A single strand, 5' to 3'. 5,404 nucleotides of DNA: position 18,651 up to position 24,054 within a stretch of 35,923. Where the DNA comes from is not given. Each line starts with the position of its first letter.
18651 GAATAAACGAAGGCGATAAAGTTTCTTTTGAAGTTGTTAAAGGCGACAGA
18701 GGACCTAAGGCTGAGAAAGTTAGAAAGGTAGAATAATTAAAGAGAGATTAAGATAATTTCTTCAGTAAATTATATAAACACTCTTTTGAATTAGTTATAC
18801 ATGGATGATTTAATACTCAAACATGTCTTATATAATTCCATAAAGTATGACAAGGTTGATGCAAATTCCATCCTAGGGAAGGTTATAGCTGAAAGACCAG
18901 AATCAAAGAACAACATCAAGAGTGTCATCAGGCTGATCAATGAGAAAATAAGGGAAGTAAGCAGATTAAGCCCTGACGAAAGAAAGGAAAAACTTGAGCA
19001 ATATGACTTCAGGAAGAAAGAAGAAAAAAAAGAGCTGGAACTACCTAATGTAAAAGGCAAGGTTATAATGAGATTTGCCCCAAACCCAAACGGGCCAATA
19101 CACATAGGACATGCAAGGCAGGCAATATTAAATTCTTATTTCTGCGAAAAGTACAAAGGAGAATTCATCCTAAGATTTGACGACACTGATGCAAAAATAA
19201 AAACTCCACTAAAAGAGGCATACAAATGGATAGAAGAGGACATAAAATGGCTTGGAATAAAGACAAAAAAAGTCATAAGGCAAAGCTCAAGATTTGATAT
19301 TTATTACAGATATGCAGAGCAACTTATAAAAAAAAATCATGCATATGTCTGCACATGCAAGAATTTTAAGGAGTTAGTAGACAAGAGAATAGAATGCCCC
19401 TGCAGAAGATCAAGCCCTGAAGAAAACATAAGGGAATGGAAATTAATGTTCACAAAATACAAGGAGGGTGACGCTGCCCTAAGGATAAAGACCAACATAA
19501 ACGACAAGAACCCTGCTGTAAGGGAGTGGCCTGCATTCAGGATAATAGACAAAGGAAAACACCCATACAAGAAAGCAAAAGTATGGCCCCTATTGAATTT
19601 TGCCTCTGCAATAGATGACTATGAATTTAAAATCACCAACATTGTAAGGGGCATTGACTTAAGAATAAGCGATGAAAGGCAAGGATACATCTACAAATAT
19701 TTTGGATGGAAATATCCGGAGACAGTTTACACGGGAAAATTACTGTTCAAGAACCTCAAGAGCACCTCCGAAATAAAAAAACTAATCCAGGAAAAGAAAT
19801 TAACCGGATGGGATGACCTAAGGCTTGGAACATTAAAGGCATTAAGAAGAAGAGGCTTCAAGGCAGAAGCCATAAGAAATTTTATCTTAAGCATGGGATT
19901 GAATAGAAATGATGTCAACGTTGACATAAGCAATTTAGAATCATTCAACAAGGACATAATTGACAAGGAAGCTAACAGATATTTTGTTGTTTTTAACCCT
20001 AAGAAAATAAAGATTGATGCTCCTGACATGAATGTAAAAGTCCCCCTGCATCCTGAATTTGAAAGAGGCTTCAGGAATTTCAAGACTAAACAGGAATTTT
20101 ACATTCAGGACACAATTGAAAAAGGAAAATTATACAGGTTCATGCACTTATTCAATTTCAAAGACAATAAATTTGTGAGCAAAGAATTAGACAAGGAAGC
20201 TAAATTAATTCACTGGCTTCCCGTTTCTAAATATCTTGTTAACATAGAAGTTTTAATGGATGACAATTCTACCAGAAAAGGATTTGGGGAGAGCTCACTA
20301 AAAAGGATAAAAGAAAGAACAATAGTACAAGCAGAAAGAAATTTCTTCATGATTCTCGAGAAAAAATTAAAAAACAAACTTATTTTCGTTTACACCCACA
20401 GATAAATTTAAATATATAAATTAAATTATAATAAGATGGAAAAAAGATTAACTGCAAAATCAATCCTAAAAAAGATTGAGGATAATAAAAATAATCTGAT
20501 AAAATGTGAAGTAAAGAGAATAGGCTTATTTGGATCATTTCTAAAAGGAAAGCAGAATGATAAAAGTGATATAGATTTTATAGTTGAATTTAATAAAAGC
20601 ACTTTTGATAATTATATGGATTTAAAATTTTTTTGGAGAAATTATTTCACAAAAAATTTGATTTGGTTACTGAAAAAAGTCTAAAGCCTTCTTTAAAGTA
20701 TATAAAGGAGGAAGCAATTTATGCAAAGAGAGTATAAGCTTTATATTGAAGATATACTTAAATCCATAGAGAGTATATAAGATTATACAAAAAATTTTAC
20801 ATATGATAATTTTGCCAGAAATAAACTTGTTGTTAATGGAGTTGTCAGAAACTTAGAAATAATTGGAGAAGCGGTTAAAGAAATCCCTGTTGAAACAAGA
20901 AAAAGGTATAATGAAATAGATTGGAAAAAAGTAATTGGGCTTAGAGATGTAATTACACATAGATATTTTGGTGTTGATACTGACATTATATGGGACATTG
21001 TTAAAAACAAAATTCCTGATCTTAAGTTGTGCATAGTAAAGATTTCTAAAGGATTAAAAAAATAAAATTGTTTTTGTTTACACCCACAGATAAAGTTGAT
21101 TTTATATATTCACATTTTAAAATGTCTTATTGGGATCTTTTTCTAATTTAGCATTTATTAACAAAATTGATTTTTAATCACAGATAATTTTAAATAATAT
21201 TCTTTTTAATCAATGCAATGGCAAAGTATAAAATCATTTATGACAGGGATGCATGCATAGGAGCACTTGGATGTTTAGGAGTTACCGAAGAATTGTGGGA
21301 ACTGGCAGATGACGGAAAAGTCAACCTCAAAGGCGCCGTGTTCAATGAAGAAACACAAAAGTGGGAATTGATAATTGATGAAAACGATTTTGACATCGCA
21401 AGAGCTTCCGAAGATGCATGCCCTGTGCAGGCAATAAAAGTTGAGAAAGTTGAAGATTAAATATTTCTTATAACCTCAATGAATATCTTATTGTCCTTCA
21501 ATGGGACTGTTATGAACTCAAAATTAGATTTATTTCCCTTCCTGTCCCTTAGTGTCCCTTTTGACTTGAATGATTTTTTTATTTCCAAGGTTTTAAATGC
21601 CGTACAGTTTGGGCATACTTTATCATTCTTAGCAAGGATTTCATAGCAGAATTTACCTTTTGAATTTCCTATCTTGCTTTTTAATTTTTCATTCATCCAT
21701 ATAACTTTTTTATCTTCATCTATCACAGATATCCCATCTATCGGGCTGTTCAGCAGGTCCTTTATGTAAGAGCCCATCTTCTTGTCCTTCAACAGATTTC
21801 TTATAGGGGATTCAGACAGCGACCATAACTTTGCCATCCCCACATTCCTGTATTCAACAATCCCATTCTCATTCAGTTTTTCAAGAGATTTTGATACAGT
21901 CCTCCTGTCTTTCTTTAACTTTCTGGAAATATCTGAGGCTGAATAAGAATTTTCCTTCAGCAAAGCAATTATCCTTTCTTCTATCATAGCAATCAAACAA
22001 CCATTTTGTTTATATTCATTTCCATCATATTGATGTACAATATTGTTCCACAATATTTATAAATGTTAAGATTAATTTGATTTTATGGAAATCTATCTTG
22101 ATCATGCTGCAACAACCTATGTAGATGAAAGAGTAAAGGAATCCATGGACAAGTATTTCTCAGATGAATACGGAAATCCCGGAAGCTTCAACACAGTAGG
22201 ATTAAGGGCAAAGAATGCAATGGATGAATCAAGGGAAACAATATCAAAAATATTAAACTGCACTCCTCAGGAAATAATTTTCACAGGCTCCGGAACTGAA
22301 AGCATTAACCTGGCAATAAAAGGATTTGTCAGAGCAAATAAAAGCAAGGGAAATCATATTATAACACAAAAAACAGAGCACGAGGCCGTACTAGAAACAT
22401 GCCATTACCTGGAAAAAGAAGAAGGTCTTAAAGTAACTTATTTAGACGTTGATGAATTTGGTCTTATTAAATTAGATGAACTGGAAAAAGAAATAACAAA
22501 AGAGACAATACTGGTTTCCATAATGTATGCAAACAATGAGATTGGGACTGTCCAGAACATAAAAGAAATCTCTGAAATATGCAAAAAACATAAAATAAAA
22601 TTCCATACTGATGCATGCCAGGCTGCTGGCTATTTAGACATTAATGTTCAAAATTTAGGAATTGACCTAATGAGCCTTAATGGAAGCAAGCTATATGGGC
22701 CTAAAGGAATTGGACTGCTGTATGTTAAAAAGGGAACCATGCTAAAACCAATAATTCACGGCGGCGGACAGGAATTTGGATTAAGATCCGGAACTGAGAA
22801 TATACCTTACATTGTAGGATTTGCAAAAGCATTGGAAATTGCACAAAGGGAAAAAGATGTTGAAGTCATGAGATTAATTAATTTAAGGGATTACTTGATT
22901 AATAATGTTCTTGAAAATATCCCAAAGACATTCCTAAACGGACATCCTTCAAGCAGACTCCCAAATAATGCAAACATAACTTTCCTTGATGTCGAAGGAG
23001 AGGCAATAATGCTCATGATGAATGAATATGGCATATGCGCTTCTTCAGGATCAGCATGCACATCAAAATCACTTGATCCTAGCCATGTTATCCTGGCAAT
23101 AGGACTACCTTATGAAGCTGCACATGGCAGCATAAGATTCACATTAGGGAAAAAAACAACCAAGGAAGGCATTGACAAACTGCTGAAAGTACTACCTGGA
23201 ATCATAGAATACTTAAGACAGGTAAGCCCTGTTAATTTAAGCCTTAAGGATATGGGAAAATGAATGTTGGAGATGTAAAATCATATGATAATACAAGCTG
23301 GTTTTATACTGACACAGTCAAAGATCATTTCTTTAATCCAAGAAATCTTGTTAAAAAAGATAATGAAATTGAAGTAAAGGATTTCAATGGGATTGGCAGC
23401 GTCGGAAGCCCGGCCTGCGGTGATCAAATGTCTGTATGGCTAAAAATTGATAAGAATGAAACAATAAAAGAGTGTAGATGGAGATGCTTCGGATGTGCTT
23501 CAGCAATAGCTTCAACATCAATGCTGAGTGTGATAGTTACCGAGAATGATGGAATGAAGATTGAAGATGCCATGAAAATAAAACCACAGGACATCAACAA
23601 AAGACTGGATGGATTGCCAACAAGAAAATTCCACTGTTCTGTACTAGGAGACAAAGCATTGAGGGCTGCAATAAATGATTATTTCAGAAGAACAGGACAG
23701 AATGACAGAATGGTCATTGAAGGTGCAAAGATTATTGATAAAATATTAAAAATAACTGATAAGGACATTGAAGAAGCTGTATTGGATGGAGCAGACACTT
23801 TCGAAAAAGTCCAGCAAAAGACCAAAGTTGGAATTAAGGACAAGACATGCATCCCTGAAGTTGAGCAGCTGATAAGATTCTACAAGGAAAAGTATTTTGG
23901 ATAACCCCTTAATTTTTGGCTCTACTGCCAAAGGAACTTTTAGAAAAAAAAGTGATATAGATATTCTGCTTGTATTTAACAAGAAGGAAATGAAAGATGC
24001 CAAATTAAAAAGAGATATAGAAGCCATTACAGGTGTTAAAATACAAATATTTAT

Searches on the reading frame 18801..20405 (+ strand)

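Call 18: search_protein_families(library=pfam, proteins=[window:18801-20405:+], max_evalue=0.001)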
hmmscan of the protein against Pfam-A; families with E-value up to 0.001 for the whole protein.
window:18801-20405:+ (534 aa): 2 families
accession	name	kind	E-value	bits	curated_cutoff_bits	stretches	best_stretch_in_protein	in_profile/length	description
PF00749.27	tRNA-synt_1c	-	3e-62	210.8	23.4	1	87-388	1-313/314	tRNA synthetases class I (E and Q), catalytic domain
PF03950.23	tRNA-synt_1c_C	-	3.1e-10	40.6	23.9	1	391-464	1-80/91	tRNA synthetases class I (E and Q), anti-codon binding domain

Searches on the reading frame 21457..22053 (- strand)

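Call 18: search_protein_families(library=pfam, proteins=[window:21457-22053:-], max_evalue=0.001)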
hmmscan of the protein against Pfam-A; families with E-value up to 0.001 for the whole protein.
window:21457-22053:- (198 aa): 7 families
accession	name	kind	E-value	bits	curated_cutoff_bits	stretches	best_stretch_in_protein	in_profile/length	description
PF01022.26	HTH_5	-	5.6e-08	33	22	1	27-68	6-47/47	Bacterial regulatory protein, arsR family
PF01978.25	TrmB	-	1.9e-06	28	25.6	1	29-69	15-55/68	Sugar-specific transcriptional regulator TrmB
PF21476.4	PF0610-like_N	-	4.4e-05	24.1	33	1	26-58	4-36/50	PF0610-like, N-terminal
PF08279.18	HTH_11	-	0.00012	22.3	25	1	26-65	3-44/55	HTH domain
PF01325.25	Fe_dep_repress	-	0.00017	22.1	26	1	38-69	24-55/60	Iron dependent repressor, N-terminal DNA binding domain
PF13412.12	HTH_24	-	0.00065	19.7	21.9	0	27-67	7-48/48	Winged helix-turn-helix DNA-binding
PF13936.12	HTH_38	-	0.001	19.2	27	0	25-58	8-42/44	Helix-turn-helix domain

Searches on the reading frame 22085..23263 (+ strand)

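Call 18: search_protein_families(library=pfam, proteins=[window:22085-23263:+], max_evalue=0.001)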
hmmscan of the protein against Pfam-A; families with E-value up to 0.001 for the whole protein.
window:22085-23263:+ (392 aa): 4 families
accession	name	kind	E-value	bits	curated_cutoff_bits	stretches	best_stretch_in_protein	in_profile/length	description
PF00266.25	Aminotran_5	-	1.7e-81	274.6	21.5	1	3-366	1-371/371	Aminotransferase class-V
PF01212.27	Beta_elim_lyase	-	1.1e-10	41.7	27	1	62-179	48-171/288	Beta-eliminating lyase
PF01041.23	DegT_DnrJ_EryC1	-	1.3e-10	41.5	19.8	1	64-182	42-151/360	DegT/DnrJ/EryC1/StrS aminotransferase family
PF01053.26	Cys_Met_Meta_PP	-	1.2e-08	34.3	27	1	52-200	60-196/381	Cys/Met metabolism PLP-dependent enzyme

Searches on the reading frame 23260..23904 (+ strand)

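Call 18: search_protein_families(library=pfam, proteins=[window:23260-23904:+], max_evalue=0.001)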
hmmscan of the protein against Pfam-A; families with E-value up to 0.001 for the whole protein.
window:23260-23904:+ (214 aa): 2 families
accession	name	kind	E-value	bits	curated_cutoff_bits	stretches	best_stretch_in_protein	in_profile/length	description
PF01592.21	NifU_N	-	1.9e-37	128.7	22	1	16-146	2-125/127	NifU-like N terminal domain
PF04324.20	Fer2_BFD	-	3.6e-07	30.9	26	1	164-205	7-48/50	BFD-like [2Fe-2S] binding domain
